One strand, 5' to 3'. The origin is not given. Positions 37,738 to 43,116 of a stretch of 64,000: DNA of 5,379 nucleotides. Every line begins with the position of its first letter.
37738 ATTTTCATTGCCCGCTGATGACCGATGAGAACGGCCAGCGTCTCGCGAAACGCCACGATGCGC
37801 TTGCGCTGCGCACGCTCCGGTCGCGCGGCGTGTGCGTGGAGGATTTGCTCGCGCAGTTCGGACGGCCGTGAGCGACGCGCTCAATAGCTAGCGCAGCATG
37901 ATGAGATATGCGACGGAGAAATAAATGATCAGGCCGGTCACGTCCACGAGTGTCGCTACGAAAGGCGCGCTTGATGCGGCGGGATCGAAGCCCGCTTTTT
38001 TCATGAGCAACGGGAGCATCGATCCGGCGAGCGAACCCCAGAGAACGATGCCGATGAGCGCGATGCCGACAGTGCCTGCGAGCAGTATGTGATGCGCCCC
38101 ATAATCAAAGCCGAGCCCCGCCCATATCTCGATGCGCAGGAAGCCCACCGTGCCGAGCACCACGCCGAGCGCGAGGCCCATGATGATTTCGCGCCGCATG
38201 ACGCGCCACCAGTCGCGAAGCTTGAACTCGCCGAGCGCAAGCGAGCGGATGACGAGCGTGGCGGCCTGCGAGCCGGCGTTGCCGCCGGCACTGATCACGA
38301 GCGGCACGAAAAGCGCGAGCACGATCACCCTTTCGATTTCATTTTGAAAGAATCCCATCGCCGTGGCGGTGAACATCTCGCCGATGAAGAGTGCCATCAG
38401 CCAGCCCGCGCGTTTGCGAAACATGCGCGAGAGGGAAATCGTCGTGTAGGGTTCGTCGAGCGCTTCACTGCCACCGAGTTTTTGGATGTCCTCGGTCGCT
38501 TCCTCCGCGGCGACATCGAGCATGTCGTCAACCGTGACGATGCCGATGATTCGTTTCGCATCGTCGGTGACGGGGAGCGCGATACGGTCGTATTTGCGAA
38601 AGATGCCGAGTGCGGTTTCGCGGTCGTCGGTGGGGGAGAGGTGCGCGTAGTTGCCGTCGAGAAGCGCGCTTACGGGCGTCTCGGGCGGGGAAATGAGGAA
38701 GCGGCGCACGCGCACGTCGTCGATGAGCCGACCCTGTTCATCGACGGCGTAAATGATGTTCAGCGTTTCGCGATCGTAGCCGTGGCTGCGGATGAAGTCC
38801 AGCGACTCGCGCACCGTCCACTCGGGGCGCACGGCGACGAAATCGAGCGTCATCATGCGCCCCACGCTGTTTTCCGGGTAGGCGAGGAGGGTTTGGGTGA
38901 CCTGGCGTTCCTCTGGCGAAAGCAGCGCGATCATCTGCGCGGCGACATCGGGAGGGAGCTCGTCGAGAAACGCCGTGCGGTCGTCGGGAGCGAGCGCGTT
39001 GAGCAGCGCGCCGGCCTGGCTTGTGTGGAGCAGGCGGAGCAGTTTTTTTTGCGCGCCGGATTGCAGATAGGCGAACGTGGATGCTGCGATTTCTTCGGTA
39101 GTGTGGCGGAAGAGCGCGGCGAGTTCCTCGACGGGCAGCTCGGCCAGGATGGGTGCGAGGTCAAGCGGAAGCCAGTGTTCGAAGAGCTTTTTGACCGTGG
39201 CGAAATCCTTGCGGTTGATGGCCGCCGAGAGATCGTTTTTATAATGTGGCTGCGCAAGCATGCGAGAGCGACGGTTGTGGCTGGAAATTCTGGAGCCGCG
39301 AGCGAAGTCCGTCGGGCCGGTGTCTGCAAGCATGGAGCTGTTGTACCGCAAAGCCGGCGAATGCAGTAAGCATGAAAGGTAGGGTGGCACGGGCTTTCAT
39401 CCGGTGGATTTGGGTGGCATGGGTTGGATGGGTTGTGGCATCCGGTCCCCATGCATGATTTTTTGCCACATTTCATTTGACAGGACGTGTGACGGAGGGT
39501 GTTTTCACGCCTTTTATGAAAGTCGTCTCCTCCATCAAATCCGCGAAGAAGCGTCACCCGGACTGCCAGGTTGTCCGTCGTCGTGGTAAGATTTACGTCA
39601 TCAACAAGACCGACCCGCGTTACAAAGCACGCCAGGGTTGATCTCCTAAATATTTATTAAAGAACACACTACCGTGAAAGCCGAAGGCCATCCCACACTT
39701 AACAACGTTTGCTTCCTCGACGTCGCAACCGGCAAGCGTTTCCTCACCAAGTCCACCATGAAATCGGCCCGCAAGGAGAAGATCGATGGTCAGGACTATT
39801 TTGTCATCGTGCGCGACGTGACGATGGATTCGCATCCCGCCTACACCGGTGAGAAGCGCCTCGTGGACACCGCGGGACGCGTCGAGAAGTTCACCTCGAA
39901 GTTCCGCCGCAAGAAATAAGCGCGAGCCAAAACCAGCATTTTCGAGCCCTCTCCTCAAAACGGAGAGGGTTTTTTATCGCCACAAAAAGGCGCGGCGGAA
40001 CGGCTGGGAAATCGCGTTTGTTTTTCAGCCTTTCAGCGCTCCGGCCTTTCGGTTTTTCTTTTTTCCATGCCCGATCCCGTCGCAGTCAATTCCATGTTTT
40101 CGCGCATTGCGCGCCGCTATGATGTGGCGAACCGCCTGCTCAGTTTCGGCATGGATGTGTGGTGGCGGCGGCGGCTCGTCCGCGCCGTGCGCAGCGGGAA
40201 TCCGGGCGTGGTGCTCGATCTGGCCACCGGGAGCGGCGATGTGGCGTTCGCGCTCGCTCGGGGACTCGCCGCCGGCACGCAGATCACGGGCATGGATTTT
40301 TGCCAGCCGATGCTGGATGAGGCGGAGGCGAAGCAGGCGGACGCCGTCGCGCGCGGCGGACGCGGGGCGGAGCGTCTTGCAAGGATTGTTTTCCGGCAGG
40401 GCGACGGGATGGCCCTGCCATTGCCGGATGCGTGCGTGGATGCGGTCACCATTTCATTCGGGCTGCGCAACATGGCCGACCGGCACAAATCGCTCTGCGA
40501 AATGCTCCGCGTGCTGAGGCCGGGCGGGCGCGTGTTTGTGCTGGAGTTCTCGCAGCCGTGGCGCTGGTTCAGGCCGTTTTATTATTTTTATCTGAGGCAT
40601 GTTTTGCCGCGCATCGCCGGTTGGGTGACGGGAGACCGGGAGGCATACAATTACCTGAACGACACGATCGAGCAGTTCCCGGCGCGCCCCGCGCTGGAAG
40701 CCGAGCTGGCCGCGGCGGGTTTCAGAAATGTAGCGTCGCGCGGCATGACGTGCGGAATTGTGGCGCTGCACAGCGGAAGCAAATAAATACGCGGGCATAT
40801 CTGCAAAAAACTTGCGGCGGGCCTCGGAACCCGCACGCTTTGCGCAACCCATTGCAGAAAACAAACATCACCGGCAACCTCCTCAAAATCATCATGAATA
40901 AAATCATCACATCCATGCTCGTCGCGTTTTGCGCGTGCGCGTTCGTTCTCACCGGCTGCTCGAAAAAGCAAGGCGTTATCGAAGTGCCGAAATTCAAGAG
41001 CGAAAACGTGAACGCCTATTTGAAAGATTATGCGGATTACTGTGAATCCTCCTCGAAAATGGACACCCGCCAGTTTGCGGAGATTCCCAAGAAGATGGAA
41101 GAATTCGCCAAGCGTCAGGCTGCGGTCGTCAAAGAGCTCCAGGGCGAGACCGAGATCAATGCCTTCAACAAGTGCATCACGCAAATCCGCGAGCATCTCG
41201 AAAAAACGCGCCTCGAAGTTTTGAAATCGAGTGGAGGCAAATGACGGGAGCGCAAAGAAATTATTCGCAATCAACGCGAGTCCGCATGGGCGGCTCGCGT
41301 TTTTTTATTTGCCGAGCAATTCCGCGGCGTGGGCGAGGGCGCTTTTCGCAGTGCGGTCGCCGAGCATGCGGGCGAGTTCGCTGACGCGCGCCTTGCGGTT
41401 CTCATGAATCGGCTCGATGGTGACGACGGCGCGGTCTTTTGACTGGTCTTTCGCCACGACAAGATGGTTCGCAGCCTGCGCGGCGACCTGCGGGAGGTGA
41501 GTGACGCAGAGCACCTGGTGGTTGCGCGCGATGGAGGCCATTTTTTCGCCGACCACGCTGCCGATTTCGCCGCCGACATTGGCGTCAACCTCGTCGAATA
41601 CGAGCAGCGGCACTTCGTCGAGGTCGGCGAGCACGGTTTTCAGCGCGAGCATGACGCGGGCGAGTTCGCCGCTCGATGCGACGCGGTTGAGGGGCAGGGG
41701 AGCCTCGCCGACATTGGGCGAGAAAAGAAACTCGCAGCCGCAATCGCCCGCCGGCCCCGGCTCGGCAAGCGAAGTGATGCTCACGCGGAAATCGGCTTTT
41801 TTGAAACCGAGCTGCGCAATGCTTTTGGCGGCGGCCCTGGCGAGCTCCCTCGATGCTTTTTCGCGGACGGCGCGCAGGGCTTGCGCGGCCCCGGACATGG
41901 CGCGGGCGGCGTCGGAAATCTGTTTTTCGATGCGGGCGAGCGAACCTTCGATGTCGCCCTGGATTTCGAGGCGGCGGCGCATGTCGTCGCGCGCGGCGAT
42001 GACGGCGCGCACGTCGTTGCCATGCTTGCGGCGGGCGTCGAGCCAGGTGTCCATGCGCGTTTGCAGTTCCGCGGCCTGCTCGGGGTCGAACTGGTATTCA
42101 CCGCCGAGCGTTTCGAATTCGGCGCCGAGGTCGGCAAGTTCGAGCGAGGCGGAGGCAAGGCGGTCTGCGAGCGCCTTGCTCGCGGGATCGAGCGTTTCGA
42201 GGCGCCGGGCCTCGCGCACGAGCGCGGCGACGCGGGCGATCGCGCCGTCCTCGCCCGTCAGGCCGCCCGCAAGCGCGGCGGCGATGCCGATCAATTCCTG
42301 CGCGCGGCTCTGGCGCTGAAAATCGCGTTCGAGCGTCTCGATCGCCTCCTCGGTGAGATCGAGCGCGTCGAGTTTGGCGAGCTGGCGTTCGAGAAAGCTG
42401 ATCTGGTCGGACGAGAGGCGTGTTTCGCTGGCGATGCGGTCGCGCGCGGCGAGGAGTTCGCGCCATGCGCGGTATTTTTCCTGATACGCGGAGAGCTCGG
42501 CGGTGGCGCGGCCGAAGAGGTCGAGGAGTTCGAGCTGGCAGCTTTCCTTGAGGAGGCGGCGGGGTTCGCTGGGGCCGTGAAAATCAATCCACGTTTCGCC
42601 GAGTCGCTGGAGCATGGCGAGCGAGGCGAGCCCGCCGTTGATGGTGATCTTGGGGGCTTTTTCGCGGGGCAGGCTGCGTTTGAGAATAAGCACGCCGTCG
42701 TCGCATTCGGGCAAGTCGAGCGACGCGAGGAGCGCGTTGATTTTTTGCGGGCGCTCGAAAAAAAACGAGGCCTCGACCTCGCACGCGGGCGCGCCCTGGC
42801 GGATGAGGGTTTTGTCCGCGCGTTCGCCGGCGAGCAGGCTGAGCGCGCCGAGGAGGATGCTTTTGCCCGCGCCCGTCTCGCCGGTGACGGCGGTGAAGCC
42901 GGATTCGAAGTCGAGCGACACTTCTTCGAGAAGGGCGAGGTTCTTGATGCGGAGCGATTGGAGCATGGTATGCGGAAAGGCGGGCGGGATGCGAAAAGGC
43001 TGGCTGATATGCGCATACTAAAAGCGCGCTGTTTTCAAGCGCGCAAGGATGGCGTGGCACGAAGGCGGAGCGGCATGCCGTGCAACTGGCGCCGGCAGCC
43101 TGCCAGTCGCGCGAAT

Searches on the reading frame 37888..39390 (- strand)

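Call 98: search_protein_families(library=padloc, proteins=[window:37888-39390:-], max_evalue=1e-10)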
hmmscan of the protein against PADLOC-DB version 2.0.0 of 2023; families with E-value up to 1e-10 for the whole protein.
window:37888-39390:- (500 aa): 0 families

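Call 99: search_protein_families(library=pfam, proteins=[window:37888-39390:-], max_evalue=0.00001)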
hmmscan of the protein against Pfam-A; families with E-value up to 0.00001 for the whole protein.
window:37888-39390:- (500 aa): 3 families
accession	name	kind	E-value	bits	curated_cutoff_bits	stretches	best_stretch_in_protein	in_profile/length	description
PF01769.21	MgtE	-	9.8e-37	126.4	27.6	1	362-493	1-125/125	Divalent cation transporter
PF03448.22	MgtE_N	-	5.3e-21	75.5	25.9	1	75-174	3-102/102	MgtE intracellular N domain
PF00571.33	CBS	-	2.5e-12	47.3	24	1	247-294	8-55/57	CBS domain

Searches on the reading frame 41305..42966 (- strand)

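Call 98: search_protein_families(library=padloc, proteins=[window:41305-42966:-], max_evalue=1e-10)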
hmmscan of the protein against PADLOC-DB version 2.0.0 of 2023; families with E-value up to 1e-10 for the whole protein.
window:41305-42966:- (553 aa): 1 family
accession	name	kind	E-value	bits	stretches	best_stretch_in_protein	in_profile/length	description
PDLC04135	mad3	-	2.4e-31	107.6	1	2-521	2-353/374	mads_3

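Call 99: search_protein_families(library=pfam, proteins=[window:41305-42966:-], max_evalue=0.00001)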
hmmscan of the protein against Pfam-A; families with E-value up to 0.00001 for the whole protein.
window:41305-42966:- (553 aa): 3 families
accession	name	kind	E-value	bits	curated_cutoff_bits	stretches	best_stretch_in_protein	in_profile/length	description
PF02463.25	SMC_N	-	3.9e-14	53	40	1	2-508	2-215/220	RecF/RecN/SMC N terminal domain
PF13476.12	AAA_23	-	3.4e-09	38.1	27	1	4-214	1-191/201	AAA domain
PF13304.12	AAA_21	-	5.2e-06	27.2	27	0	24-51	1-45/304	AAA domain, putative AbiEii toxin, Type IV TA system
